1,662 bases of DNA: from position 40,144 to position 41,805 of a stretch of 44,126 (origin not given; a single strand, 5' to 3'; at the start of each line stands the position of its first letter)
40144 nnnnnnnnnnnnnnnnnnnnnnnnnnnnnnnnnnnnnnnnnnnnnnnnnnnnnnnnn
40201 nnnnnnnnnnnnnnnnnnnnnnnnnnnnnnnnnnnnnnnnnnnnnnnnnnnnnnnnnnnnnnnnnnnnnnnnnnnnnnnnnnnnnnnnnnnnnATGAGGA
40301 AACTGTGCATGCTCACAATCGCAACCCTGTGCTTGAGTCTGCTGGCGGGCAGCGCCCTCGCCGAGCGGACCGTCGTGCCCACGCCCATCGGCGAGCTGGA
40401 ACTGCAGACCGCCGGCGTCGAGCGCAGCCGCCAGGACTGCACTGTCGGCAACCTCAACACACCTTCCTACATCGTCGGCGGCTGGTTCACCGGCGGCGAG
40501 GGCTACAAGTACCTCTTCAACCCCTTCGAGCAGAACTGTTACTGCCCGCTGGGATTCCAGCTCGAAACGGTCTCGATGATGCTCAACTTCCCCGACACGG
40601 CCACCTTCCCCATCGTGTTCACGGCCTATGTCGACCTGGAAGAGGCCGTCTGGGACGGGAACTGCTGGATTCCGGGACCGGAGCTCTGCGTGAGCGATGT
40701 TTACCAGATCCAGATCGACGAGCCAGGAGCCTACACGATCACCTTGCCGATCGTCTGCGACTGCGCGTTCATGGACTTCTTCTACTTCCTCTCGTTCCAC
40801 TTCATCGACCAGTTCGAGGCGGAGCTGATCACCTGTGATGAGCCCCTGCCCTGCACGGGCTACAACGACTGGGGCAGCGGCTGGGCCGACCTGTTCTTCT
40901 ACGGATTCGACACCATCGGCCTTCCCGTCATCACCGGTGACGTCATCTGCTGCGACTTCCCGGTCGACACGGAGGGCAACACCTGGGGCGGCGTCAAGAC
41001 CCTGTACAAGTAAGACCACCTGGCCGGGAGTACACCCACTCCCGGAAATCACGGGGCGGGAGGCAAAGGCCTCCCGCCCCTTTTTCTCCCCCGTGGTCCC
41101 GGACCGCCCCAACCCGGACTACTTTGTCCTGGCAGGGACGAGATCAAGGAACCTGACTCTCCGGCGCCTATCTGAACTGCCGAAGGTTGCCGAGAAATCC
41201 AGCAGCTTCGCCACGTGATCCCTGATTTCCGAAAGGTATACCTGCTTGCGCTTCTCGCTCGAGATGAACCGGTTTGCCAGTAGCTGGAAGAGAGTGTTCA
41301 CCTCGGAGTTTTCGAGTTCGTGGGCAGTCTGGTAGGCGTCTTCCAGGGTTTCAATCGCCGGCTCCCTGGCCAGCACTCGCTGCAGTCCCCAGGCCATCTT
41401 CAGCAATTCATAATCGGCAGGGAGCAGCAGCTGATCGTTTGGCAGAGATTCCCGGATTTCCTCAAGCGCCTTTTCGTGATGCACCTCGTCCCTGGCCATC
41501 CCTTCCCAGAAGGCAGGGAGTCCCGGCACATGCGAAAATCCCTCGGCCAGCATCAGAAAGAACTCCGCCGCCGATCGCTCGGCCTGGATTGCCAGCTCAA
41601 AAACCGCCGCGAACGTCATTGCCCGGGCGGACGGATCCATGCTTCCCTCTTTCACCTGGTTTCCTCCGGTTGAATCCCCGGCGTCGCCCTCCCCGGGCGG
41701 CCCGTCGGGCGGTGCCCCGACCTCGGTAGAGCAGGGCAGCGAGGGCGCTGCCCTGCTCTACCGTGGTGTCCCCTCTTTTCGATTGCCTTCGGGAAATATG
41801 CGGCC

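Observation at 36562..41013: Two tail-family genes flank an ArnT/PMT-like GT-C enzyme and a second uncharacterised polytopic membrane protein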

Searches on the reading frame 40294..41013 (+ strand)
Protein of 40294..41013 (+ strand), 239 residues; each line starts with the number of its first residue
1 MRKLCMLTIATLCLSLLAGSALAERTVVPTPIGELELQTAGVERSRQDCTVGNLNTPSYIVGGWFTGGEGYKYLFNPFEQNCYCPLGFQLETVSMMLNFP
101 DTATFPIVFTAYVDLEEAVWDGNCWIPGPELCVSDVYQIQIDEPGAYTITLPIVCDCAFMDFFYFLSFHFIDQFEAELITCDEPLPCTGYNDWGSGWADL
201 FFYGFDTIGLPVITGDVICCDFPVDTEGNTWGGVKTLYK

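Call 3: search_protein_families(library=pfam, proteins=[window:40294-41013:+], max_evalue=1)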
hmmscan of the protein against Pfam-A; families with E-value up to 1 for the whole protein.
window:40294-41013:+ (239 aa): 0 families

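Call 4: search_protein_families(library=ncbifam, proteins=[window:40294-41013:+], max_evalue=1)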
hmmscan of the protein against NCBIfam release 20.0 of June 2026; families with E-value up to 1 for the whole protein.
window:40294-41013:+ (239 aa): 0 families

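Call 49: search_protein_representatives(protein=window:40294-41013:+)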
Query: 239 residues. Proteins with E-value up to 0.001 (for the whole library): 219; up to 1e-10: 115; up to 1e-30: 22. The best 150 are listed.
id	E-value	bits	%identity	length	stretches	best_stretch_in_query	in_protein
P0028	3.9e-64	232.7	49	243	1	1-239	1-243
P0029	1.1e-59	218.1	48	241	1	6-239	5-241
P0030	1.4e-53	198.1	48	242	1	11-239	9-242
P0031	2.1e-53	197.6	45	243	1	6-239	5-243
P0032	1.6e-51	191.3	46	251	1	5-239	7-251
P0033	7.7e-50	185.9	46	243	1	1-239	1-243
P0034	3.6e-49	183.7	47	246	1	8-239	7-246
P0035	7.7e-47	176.0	44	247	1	28-239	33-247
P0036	1.3e-44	168.7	40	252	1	5-239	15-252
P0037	2.0e-42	161.5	50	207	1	1-185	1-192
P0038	8.3e-41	156.2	36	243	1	6-239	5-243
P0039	8.6e-41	156.2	41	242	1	7-239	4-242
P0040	1.3e-39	152.3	46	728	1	20-227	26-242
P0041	6.3e-39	150.1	43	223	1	35-239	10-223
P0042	1.2e-37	145.9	37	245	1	5-238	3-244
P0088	2.9e-20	88.9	35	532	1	47-222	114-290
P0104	2.7e-17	79.2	35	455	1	47-230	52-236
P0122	3.6e-14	68.9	34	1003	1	28-222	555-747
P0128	2.8e-12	62.7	30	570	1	9-219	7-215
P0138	3.5e-11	59.1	32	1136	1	36-205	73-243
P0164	1.1e-08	51.0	29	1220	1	20-205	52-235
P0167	1.9e-08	50.1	28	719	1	47-201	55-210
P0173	3.2e-08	49.4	31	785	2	27-201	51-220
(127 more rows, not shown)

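Call 68: list_cluster_members(proteins=[P0028, P0029, P0030, P0031, P0033, P0004, P0011, P0013, P0022, P0007])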
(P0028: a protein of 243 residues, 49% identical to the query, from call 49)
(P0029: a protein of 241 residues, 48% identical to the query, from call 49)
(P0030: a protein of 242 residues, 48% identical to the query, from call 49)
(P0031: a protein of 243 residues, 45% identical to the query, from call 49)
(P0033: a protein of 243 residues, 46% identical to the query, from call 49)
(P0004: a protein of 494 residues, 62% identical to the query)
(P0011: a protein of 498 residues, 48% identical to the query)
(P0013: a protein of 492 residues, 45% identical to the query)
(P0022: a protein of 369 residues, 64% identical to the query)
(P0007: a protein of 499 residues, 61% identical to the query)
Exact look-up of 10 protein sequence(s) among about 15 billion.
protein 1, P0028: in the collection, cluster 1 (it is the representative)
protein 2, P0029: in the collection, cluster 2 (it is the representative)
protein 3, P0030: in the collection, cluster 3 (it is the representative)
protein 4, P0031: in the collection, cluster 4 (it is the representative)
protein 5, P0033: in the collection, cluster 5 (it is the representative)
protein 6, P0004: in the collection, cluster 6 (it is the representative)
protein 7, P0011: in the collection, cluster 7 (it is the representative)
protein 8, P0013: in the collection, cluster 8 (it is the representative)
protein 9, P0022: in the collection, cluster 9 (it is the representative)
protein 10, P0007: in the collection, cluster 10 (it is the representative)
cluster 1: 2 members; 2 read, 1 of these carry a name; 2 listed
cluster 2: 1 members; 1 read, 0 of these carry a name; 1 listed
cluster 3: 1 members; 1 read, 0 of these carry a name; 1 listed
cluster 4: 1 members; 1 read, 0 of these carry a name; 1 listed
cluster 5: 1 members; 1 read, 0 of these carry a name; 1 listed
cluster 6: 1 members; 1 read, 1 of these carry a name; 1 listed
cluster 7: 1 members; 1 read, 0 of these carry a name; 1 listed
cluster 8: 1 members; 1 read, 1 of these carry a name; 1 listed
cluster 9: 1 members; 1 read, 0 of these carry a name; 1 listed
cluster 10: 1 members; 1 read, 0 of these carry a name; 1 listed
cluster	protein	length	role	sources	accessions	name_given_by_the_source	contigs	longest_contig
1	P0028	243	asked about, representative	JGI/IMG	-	hypothetical protein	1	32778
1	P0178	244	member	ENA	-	-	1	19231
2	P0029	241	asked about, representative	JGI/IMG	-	-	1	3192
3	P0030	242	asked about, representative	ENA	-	-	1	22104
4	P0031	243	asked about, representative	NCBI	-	-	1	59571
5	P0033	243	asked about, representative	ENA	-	-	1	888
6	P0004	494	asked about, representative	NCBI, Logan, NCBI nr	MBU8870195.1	MAG: hypothetical protein KOO60_04880 [Gemmatimonadales bacterium] | hypothetical protein [Gemmatimonadales bacterium]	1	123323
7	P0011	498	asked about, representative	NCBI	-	-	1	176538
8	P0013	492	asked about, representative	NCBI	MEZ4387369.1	MAG: hypothetical protein R3D98_07265 [Candidatus Krumholzibacteriia bacterium]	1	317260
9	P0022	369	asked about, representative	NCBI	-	-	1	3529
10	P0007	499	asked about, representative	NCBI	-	-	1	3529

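Call 69: find_encoding_contigs(protein=P0028, flank=6000, max_places=2)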
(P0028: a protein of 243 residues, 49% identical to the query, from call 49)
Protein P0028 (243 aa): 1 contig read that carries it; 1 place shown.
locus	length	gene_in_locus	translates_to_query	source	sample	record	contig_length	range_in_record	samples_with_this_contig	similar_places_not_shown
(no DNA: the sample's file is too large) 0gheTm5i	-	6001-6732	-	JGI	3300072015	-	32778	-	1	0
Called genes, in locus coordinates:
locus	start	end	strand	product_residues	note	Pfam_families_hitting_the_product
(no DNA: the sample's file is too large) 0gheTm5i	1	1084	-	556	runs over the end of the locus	PF00485:PRK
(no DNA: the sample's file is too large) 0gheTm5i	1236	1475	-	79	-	PF09723:Zn_ribbon_8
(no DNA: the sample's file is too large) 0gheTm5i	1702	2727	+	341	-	PF00044:Gp_dh_N, PF02800:Gp_dh_C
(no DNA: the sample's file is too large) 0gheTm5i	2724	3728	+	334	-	PF00044:Gp_dh_N, PF02800:Gp_dh_C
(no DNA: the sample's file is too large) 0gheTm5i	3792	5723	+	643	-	PF11893:DUF3413, PF00884:Sulfatase, PF01663:Phosphodiest (faint)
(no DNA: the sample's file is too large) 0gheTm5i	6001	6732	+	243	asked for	-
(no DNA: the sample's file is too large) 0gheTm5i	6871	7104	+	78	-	?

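Call 70: find_encoding_contigs(protein=P0031, flank=6000, max_places=2)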
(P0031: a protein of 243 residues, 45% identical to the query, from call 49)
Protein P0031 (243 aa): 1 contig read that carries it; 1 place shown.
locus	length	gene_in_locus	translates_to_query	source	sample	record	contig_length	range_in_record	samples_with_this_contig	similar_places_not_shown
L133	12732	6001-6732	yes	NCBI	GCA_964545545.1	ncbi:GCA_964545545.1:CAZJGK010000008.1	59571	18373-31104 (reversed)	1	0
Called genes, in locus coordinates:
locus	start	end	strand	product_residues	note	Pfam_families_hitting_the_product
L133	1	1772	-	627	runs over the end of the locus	PF13860:FlgD_ig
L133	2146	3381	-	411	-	PF04851:ResIII (faint), PF00270:DEAD, PF00271:Helicase_C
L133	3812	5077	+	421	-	PF00756:Esterase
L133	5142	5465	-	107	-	PF00076:RRM_1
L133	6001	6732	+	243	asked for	-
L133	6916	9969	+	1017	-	PF18962:Por_Secre_tail (faint), PF13860:FlgD_ig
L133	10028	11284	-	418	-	-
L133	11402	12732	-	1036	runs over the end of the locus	PF00873:ACR_tran, PF03176:MMPL, PF00873:ACR_tran, PF02355:SecD_SecF_C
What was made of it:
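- On Conserved substrate/enzyme gene cassette (tail protein + GT-C): The P6 homologues lie in other contexts (calls 69, 70).
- The P6 homologues P0028 and P0031 lie in unrelated contexts (calls 69, 70). P6 homologues lie elsewhere (calls 69, 70).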

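Call 80: search_protein_families(library=pfam, proteins=[P0088, P0104, P0122, P0128, P0138, P0164, P0167, P0173, P0040, P0028], max_evalue=0.01)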
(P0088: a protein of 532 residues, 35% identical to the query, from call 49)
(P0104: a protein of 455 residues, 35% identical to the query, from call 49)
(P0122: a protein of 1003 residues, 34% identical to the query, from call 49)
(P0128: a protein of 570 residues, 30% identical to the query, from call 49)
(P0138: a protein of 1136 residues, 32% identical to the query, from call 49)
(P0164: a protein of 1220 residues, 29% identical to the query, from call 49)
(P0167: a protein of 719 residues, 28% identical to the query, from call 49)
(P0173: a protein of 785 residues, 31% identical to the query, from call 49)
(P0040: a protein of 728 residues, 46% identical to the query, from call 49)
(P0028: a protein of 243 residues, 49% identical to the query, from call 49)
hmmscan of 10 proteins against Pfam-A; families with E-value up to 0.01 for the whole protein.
P0088 (532 aa): 2 families
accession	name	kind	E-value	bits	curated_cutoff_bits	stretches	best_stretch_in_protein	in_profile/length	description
PF18962.6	Por_Secre_tail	-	0.00029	21.5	27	1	455-529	3-74/75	Secretion system C-terminal sorting domain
PF13860.13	FlgD_ig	-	0.00069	20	27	1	464-518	14-74/79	FlgD Ig-like domain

P0104 (455 aa): 2 families
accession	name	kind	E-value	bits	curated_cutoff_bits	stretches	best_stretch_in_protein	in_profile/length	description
PF13860.13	FlgD_ig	-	2.7e-12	46.9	27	1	377-443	7-76/79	FlgD Ig-like domain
PF18962.6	Por_Secre_tail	-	0.0017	19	27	1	371-453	1-75/75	Secretion system C-terminal sorting domain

P0122 (1003 aa): 2 families
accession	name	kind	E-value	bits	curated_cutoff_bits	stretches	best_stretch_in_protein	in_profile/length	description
PF13860.13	FlgD_ig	-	2e-10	40.9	27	1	937-988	22-73/79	FlgD Ig-like domain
PF18962.6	Por_Secre_tail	-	0.0039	17.9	27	0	920-999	2-73/75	Secretion system C-terminal sorting domain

P0128 (570 aa): 1 family
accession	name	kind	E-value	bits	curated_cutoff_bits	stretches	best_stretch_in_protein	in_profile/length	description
PF18962.6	Por_Secre_tail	-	7.1e-05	23.5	27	1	484-552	3-65/75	Secretion system C-terminal sorting domain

P0138 (1136 aa): 1 family
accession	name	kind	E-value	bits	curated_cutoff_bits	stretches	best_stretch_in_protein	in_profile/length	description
PF24248.1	DUF7451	-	1.6e-10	41.7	27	1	108-237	29-171/191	Domain of unknown function (DUF7451)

P0164 (1220 aa): 1 family
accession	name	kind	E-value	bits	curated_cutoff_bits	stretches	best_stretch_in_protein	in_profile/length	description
PF00404.24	Dockerin_1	-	0.0033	18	22.9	1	1143-1186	11-54/57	Dockerin type I domain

P0167 (719 aa): 1 family
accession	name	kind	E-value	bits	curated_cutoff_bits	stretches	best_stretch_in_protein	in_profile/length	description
PF00404.24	Dockerin_1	-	6.3e-08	33.1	22.9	1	655-709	2-56/57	Dockerin type I domain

P0173 (785 aa): 2 families
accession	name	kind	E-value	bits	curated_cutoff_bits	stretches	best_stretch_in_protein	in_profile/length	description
PF00404.24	Dockerin_1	-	1.4e-05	25.6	22.9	1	722-775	2-56/57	Dockerin type I domain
PF13529.12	Peptidase_C39_2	-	0.00012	23.1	24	1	479-549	2-55/143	Peptidase_C39 like family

P0040 (728 aa): 0 families

P0028 (243 aa): 0 families

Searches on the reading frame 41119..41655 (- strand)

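Call 31: search_protein_families(library=pfam, proteins=[window:41119-41655:-], max_evalue=0.01)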
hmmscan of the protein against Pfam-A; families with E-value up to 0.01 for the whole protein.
window:41119-41655:- (178 aa): 1 family
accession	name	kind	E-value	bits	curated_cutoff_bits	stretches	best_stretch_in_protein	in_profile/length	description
PF02915.23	Rubrerythrin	-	3.5e-05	24.6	22.8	1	20-123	4-119/137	Rubrerythrin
